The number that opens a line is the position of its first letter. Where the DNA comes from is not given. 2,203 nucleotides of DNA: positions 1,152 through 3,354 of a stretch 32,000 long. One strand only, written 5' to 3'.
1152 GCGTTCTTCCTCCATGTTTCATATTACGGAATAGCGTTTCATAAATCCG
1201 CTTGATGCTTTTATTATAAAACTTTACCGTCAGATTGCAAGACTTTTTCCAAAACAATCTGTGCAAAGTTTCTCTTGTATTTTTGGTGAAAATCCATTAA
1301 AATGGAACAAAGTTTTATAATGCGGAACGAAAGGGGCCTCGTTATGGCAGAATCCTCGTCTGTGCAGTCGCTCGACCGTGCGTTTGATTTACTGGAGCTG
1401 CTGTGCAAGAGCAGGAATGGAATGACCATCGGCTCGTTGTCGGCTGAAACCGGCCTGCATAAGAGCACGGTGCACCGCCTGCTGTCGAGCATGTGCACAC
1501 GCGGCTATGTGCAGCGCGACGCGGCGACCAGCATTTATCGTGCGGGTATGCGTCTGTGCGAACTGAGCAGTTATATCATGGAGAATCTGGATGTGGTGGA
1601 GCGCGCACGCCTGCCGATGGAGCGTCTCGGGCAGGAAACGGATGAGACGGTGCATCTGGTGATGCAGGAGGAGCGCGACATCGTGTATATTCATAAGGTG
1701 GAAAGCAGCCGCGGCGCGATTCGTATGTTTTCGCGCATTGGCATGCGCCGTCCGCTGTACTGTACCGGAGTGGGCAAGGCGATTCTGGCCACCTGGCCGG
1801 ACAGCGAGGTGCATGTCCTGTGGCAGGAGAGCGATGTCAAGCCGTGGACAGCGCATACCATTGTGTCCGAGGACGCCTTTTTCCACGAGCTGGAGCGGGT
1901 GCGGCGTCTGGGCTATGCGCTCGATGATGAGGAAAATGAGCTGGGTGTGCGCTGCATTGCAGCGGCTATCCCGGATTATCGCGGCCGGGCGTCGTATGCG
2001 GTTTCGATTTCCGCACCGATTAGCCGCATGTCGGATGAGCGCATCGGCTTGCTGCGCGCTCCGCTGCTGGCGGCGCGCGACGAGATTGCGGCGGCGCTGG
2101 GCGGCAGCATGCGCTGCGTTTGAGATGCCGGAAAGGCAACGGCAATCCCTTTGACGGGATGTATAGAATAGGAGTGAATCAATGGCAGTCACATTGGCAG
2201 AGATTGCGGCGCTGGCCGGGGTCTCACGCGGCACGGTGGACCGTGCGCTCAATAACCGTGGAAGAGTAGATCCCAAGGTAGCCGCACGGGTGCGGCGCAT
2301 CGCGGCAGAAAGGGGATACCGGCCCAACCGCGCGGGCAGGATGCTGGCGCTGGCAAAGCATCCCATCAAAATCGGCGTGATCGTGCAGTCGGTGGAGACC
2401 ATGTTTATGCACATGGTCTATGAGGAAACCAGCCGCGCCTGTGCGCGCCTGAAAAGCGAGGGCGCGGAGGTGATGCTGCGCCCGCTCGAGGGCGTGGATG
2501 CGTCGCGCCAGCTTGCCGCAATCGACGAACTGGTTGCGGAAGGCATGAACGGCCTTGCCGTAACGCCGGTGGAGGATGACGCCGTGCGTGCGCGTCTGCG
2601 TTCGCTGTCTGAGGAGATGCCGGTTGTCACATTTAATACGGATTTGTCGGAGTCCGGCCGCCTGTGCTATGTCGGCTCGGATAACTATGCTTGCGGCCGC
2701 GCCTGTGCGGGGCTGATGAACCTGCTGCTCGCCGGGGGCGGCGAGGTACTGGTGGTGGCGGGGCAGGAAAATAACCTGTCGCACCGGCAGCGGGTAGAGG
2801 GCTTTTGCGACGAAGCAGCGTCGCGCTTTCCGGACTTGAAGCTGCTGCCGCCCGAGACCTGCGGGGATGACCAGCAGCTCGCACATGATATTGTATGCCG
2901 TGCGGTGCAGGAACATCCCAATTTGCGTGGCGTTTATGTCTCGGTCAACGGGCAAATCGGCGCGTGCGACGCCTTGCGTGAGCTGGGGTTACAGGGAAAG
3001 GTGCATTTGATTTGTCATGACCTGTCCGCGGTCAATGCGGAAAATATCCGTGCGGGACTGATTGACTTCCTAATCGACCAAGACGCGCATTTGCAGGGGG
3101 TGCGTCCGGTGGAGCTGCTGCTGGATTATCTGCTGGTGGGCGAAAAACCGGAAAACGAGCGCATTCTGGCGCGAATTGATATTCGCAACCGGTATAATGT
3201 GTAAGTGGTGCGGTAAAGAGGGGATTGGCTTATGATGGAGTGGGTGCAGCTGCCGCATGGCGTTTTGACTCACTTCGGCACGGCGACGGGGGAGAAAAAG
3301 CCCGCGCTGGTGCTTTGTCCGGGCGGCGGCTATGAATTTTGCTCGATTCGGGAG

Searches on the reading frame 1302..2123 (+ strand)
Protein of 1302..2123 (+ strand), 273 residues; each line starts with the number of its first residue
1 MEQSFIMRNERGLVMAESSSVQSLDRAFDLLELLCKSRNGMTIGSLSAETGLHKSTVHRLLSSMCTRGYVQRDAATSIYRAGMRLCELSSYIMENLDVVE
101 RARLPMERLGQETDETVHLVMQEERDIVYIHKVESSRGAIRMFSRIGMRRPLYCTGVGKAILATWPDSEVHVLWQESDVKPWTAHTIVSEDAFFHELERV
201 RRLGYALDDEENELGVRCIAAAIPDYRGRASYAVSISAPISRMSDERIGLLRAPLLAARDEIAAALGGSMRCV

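Call 6: search_protein_families(library=phrogs, proteins=[window:1302-2123:+], max_evalue=0.001)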
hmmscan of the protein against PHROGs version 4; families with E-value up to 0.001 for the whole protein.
window:1302-2123:+ (273 aa): 1 family
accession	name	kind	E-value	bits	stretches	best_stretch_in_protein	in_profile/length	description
phrog_1368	-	transcription regulation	2.5e-06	28.2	1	17-100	3-86/101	transcriptional regulator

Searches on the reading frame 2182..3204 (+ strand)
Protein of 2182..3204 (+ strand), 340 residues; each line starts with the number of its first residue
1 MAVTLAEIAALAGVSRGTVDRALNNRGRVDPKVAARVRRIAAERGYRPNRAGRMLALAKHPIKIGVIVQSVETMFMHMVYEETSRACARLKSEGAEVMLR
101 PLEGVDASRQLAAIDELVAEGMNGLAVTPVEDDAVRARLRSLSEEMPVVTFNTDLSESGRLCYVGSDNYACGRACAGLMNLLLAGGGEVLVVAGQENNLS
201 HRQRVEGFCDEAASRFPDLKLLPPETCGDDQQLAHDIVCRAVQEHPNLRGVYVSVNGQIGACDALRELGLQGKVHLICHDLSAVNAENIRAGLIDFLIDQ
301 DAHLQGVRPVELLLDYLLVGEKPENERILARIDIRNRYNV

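Call 6: search_protein_families(library=phrogs, proteins=[window:2182-3204:+], max_evalue=0.001)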
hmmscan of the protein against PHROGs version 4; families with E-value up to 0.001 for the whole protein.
window:2182-3204:+ (340 aa): 1 family
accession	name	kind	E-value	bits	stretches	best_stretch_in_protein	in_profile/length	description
phrog_11145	-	DNA, RNA and nucleotide metabolism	9.3e-25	88.6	1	3-220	4-215/343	DNA binding protein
